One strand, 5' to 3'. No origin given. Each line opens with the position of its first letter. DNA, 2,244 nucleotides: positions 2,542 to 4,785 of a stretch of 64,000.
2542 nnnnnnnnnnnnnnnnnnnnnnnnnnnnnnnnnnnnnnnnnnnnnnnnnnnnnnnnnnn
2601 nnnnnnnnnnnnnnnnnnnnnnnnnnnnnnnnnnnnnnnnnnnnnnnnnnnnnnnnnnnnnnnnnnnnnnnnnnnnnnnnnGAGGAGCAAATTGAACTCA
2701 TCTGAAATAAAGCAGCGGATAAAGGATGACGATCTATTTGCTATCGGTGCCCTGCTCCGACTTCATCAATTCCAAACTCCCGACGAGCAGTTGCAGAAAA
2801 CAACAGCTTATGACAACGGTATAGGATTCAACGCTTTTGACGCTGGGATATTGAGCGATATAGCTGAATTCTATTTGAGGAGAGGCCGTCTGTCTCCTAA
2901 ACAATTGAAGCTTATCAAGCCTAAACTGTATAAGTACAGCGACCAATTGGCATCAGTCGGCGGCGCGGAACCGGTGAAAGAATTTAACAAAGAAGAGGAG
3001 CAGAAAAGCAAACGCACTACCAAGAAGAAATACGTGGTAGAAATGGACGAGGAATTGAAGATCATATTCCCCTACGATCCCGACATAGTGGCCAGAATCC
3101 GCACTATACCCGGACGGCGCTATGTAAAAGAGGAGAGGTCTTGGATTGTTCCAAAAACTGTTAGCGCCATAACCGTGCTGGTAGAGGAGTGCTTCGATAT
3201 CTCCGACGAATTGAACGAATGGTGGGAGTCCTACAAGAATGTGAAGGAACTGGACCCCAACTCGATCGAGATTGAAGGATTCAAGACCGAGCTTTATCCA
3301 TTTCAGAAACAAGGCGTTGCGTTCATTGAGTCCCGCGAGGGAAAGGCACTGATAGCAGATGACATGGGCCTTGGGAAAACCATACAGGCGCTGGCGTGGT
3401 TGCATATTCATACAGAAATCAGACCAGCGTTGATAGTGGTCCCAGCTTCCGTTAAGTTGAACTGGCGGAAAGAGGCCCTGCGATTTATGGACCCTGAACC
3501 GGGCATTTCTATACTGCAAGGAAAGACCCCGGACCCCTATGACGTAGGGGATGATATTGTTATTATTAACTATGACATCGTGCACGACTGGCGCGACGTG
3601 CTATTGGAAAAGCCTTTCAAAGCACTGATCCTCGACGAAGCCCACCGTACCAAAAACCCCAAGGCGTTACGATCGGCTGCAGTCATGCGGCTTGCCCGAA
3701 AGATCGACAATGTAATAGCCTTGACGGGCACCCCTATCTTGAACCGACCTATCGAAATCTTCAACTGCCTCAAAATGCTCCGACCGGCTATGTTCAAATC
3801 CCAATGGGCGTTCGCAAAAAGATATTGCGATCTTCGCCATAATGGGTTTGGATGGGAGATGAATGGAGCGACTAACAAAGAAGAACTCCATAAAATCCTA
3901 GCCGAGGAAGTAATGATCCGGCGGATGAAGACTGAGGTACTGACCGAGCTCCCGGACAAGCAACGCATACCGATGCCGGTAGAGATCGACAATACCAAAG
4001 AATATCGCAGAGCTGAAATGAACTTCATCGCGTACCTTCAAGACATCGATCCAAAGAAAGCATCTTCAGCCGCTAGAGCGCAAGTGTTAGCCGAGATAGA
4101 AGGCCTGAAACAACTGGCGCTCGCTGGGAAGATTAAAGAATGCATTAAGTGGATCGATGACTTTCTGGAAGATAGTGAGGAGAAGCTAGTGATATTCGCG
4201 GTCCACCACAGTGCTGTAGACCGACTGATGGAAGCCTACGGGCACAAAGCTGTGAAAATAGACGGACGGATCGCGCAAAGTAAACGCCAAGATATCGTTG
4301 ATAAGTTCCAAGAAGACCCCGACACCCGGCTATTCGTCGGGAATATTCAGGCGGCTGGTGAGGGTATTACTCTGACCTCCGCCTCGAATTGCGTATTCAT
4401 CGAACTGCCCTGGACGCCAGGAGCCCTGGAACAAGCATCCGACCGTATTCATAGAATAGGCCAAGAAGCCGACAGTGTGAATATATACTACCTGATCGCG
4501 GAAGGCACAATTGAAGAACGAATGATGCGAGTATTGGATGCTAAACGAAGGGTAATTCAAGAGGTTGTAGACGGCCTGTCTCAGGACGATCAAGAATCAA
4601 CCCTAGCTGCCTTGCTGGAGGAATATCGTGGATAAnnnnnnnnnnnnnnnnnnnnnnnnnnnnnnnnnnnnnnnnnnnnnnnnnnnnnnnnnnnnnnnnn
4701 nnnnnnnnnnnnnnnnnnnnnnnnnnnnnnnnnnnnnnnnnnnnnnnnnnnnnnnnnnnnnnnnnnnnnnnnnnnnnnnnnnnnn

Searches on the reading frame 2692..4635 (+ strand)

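Call 10: search_protein_families(library=phrogs, proteins=[window:2692-4635:+], max_evalue=0.001)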
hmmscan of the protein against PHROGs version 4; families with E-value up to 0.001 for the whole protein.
window:2692-4635:+ (647 aa): 14 families
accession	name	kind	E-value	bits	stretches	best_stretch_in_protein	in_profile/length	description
phrog_62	-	DNA, RNA and nucleotide metabolism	2.3e-122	410.9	1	151-640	674-1147/1881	DNA helicase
phrog_29996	-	unknown function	1.8e-31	110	2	199-423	722-946/1189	-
phrog_11801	-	other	2.4e-25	89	3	184-265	848-933/2269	DNA methyltransferase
phrog_23807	-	unknown function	1.2e-21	77.2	2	478-625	506-665/1053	-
phrog_21015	-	unknown function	2e-21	77.2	1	2-90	10-98/103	-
phrog_1685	-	unknown function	2e-21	76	1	533-628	1457-1551/2278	-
phrog_16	-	DNA, RNA and nucleotide metabolism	7.4e-15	55.2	1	187-348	257-416/986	DNA helicase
phrog_21391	-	DNA, RNA and nucleotide metabolism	7.5e-12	44.2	1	494-589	1357-1454/2021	DNA helicase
phrog_24008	-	DNA, RNA and nucleotide metabolism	2.4e-09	36.6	1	198-363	478-648/1006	helicase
phrog_26785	-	unknown function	1.9e-07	30.4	1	198-364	247-423/1087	-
phrog_11354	-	unknown function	8.6e-06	26.4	1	544-627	23-106/116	-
phrog_21007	-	other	1.3e-05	24.5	1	522-627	52-156/857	DNA methyltransferase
phrog_10089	-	moron, auxiliary metabolic gene and host takeover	4.9e-05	21.1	0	570-629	2912-2975/4647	DarB-like antirestriction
phrog_10691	-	unknown function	0.00015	19.2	1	502-600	2157-2260/3925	-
